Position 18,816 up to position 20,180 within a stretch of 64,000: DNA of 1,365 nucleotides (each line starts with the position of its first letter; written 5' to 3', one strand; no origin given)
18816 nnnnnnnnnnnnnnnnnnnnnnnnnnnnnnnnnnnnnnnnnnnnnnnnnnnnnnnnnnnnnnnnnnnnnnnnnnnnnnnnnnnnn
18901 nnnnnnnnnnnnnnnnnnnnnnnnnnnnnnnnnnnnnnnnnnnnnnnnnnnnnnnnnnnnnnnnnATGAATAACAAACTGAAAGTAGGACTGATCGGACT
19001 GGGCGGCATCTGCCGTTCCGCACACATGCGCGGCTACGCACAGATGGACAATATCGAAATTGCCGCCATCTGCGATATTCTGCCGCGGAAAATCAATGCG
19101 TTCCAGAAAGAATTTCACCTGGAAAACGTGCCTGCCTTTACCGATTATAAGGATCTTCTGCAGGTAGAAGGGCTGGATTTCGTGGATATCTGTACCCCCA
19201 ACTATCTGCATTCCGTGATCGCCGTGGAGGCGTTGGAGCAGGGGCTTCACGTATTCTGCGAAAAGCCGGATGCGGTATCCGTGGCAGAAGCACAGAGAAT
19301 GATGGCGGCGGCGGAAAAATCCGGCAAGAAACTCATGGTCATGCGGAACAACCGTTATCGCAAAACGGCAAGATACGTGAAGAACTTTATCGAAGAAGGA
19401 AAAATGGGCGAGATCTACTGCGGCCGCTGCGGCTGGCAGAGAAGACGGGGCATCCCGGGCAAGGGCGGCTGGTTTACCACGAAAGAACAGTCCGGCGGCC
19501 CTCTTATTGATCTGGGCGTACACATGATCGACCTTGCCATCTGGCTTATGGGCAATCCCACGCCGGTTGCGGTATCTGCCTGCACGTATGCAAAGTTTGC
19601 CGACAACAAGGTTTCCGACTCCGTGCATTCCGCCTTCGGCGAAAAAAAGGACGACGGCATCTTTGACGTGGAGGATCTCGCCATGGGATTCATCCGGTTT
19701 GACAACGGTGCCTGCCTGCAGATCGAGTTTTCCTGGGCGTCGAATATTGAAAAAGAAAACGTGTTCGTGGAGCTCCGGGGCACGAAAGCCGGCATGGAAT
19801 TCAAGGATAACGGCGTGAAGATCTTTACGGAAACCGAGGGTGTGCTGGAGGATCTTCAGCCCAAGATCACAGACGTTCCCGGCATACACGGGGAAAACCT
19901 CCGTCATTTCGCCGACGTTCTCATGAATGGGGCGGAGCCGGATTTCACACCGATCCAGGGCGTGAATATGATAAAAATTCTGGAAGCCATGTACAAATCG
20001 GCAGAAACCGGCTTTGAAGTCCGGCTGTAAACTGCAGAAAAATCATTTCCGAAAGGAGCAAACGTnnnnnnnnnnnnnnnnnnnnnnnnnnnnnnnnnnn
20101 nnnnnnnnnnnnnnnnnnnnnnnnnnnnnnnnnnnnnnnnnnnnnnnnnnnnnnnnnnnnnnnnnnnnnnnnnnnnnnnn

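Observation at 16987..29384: Module 1: an ~11-kb AraC-controlled operon linking redox enzymes, a giant lectin-TIM-lectin lipoprotein, two PHP phosphoesterases and an orphan SBP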

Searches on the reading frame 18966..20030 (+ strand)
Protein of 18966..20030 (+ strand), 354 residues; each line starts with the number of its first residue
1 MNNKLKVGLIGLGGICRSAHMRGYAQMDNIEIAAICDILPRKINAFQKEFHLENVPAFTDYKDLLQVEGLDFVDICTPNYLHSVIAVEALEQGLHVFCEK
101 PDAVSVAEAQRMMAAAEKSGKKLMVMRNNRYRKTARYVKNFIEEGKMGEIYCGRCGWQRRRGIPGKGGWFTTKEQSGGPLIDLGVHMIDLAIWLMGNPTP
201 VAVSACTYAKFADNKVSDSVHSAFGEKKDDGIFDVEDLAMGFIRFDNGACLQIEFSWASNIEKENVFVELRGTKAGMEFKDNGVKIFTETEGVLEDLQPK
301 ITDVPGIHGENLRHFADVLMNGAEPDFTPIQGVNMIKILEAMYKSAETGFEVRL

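Call 9: search_protein_families(library=pfam, proteins=[window:18966-20030:+], max_evalue=0.01)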
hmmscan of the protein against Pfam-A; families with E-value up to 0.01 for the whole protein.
window:18966-20030:+ (354 aa): 4 families
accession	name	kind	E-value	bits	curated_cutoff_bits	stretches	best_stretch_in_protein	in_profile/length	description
PF01408.29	GFO_IDH_MocA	-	2.8e-27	96.2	24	1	5-125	1-118/120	Oxidoreductase family, NAD-binding Rossmann fold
PF02894.22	GFO_IDH_MocA_C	-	1.3e-24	87.7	22.9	1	139-352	1-216/218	Oxidoreductase family, C-terminal alpha/beta domain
PF22725.1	GFO_IDH_MocA_C3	-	1.1e-23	84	27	1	136-277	2-123/124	GFO/IDH/MocA C-terminal domain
PF03447.22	NAD_binding_3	-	0.0064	17.6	24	0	28-125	20-115/116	Homoserine dehydrogenase, NAD binding domain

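Call 10: search_protein_families(library=ncbifam, proteins=[window:18966-20030:+], max_evalue=0.01)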
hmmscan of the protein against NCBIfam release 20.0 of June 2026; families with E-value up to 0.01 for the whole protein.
window:18966-20030:+ (354 aa): 9 families
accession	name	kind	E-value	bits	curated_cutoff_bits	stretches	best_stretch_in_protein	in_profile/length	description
NF040723.1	UDP-GlcNAcDh_Arch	equivalog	2.3e-36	125.8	450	1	5-238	1-218/302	UDP-N-acetylglucosamine 3-dehydrogenase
NF052479.1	LevoglcsnDh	equivalog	1.4e-34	119.5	650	1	3-280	2-290/386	levoglucosan dehydrogenase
TIGR04380.1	myo_inos_iolG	equivalog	5.4e-32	111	355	1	4-352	1-329/330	inositol 2-dehydrogenase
NF008607.0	PRK11579.1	subfamily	6.4e-25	87.9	330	1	1-207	1-201/346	oxidoreductase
NF041392.1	XylDh_Gfo6_Halo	equivalog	1.5e-20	73.3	350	1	3-353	15-349/350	D-xylose 1-dehydrogenase Gfo6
NF052679.1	InsChiInosDhIolG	equivalog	3.7e-17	62.4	540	1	5-218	3-209/343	bifunctional inositol 2-dehydrogenase/D-chiro-inositol 1-dehydrogenase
NF058561.1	BT_2158_fam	equivalog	1.5e-14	53.5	750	1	3-151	34-178/487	glycoside 3-dehydrogenase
NF007574.0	PRK10206.1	equivalog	1.8e-13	50.3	352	1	41-205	37-197/345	oxidoreductase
NF058563.1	BT_2159_fam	equivalog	7.6e-13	48.2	650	1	5-196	1-184/350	disaccharide 3-dehydrogenase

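Call 54: search_solved_structures(query=window:18966-20030:+, max_evalue=1e-10)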
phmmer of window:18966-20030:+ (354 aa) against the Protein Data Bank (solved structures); distinct sequences matched with E-value up to 1e-10: 52.
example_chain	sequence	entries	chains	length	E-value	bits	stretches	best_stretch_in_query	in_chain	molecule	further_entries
9m3d_B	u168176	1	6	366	2.3e-68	234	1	3-354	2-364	DgpA1 from W974-1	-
7xr9_A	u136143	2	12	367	6.4e-61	209.5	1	3-349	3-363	DgpA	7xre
3e18_A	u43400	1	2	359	1.2e-27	100.1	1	4-255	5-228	oxidoreductase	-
3q2k_A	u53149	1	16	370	1.1e-25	93.6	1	3-210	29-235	oxidoreductase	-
6a3f_A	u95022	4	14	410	1.8e-25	92.9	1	4-279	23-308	Putative dehydrogenase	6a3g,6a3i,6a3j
3q2i_A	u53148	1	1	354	7e-24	87.7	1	3-211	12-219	dehydrogenase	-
5a02_A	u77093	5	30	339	1.1e-23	87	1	3-354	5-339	ALDOSE-ALDOSE OXIDOREDUCTASE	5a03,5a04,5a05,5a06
4gqa_A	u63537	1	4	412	3.4e-23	85.4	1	49-277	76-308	NAD binding Oxidoreductase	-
4h3v_A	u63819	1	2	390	5.1e-23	84.8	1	58-282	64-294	Oxidoreductase domain protein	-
3cea_A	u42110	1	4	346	2.7e-22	82.5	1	4-349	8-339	Myo-inositol 2-dehydrogenase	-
1evj_A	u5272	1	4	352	2.8e-22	82.4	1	8-351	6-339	GLUCOSE-FRUCTOSE OXIDOREDUCTASE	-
3ec7_A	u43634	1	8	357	1.4e-21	80.1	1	4-150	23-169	Putative Dehydrogenase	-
1ofg_A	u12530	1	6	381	1.8e-21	79.8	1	7-351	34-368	GLUCOSE-FRUCTOSE OXIDOREDUCTASE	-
1ryd_A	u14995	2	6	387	1.9e-21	79.7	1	7-351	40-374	glucose-fructose oxidoreductase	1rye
1h6a_A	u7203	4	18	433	3e-21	79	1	7-351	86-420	PRECURSOR FORM OF GLUCOSE-FRUCTOSE OXIDOREDUCTASE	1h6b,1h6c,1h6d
6z3b_A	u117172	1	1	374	1.5e-17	66.9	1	57-204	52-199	Gfo/Idh/MocA family oxidoreductase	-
6z3b_B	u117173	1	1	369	1.8e-17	66.6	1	57-204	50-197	Gfo/Idh/MocA family oxidoreductase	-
6o15_A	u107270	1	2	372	2.3e-16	63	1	8-200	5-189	Uncharacterized oxidoreductase YjhC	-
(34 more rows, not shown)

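Call 97: find_related_loci(query=window:18966-20030:+, collection=metagenome_contigs, flank=8000)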
Query window:18966-20030:+ (354 aa) in metagenome_contigs; peptide patterns used: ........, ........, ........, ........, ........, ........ (x = any residue, [..] = any of these).
386 stretches matched a pattern; 288 encode a relative of the query (tblastn E <= 1e-3); the best 80 are kept; 80 distinct loci.
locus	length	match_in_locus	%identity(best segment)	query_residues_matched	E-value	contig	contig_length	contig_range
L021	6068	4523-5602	71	1-354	5e-178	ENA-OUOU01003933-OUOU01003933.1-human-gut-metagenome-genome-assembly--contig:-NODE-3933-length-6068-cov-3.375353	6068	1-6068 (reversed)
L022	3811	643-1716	72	1-354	0e+0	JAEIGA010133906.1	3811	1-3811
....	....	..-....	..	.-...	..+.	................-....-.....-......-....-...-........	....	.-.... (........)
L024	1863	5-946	78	42-354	0e+0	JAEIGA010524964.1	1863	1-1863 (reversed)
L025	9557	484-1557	70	1-354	1e-169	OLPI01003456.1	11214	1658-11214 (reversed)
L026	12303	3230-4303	70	1-354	1e-169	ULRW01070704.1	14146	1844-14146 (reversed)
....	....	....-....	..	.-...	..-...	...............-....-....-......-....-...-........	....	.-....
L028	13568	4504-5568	67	1-352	5e-161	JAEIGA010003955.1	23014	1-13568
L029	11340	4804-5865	66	1-354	4e-156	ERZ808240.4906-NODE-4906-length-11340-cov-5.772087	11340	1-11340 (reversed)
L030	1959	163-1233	66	1-354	5e-168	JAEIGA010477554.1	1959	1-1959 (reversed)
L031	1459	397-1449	65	4-354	4e-166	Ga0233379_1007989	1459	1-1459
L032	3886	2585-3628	67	6-354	2e-156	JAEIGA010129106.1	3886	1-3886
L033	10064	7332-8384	63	4-354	4e-150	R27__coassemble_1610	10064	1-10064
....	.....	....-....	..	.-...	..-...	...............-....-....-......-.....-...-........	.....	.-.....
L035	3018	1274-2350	62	1-354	2e-157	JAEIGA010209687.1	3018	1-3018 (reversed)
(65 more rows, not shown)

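Call 102: search_protein_families(library=pfam, proteins=[L028:1308-3476:+, L028:3478-4392:-, L028:5574-6287:+, L028:6323-7378:+, L028:7412-8395:+, L028:8490-9284:-, L028:9451-10623:+, L028:10667-11413:-, L028:12434-13327:-, L028:286-1143:-], max_evalue=0.001)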
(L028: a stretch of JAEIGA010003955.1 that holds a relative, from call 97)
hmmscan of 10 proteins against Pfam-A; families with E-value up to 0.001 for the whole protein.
L028:1308-3476:+ (722 aa): 2 families
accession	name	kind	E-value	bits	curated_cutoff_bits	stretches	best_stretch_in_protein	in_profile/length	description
PF02901.20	PFL-like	-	1.5e-81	275.4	24.3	1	119-552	158-617/647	Pyruvate formate lyase-like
PF01228.26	Gly_radical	-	1.7e-20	73.9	22.2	1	602-704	4-106/106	Glycine radical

L028:3478-4392:- (304 aa): 4 families
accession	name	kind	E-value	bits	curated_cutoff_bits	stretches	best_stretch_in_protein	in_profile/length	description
PF12833.13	HTH_18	-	6.3e-23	81.3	33.6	1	217-294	2-79/80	Helix-turn-helix domain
PF00165.29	HTH_AraC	-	1e-17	64.2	26.6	2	256-294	2-42/42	Bacterial regulatory helix-turn-helix proteins, AraC family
PF02311.25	AraC_binding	-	0.00029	21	21.1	0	37-116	17-94/135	AraC-like ligand binding domain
PF07883.17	Cupin_2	-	0.00065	19.8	27.2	1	36-80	11-55/70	Cupin domain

L028:5574-6287:+ (237 aa): 1 family
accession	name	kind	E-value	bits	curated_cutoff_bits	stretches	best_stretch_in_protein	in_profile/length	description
PF06283.17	ThuA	-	4.7e-30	105.9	33.4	1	3-218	1-209/209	Trehalose utilisation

L028:6323-7378:+ (351 aa): 9 families
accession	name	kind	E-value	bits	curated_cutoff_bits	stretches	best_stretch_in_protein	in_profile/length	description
PF01408.29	GFO_IDH_MocA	-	1.4e-30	106.9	24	1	5-119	2-118/120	Oxidoreductase family, NAD-binding Rossmann fold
PF22725.1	GFO_IDH_MocA_C3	-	1.9e-19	70.3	27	1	131-246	3-123/124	GFO/IDH/MocA C-terminal domain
PF02894.22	GFO_IDH_MocA_C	-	1.8e-10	41.5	22.9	1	141-341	9-212/218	Oxidoreductase family, C-terminal alpha/beta domain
PF02629.25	CoA_binding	-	2.7e-06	28.5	22.3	1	2-89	2-89/97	CoA binding domain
PF17836.7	PglD_N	-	0.00026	21.9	23.4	1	5-74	1-68/78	PglD N-terminal domain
PF07991.19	KARI_N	-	0.00027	21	20.6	1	2-80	3-77/165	Acetohydroxy acid isomeroreductase, NADPH-binding domain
PF03446.21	NAD_binding_2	-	0.00045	20.7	21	0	5-79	1-71/161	NAD binding domain of 6-phosphogluconate dehydrogenase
PF03447.22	NAD_binding_3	-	0.00052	21.2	24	0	10-114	1-110/116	Homoserine dehydrogenase, NAD binding domain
PF01113.26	DapB_N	-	0.00084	19.9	25.6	0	5-116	2-119/124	Dihydrodipicolinate reductase, N-terminus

L028:7412-8395:+ (327 aa): 1 family
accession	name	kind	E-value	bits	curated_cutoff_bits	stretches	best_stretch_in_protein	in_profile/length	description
PF01261.30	AP_endonuc_2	-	1.1e-31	110.9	31.1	1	26-314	2-248/249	Xylose isomerase-like TIM barrel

L028:8490-9284:- (264 aa): 4 families
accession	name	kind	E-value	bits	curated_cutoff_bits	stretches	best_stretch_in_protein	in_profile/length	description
PF12833.13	HTH_18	-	1.2e-20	74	33.6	1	185-262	1-79/80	Helix-turn-helix domain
PF00165.29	HTH_AraC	-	2.1e-18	66.4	26.6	2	225-260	6-40/42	Bacterial regulatory helix-turn-helix proteins, AraC family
PF02796.21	HTH_7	-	0.0003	21.3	23.8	0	177-201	19-43/45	Helix-turn-helix domain of resolvase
PF13542.12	HTH_Tnp_ISL3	-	0.00051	19.9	27.4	0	178-203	26-50/51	Helix-turn-helix domain of transposase family ISL3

L028:9451-10623:+ (390 aa): 1 family
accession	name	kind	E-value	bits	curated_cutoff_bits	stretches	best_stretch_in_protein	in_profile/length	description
PF07470.19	Glyco_hydro_88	-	7.2e-89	298.6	26.6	1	15-380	4-349/352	Glycosyl Hydrolase Family 88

L028:10667-11413:- (248 aa): 0 families

L028:12434-13327:- (297 aa): 0 families

L028:286-1143:- (285 aa): 2 families
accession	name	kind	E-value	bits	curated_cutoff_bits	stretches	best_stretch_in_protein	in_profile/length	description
PF12833.13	HTH_18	-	1.6e-23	83.2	33.6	1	207-284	1-78/80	Helix-turn-helix domain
PF00165.29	HTH_AraC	-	1.5e-13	51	26.6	1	248-283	6-40/42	Bacterial regulatory helix-turn-helix proteins, AraC family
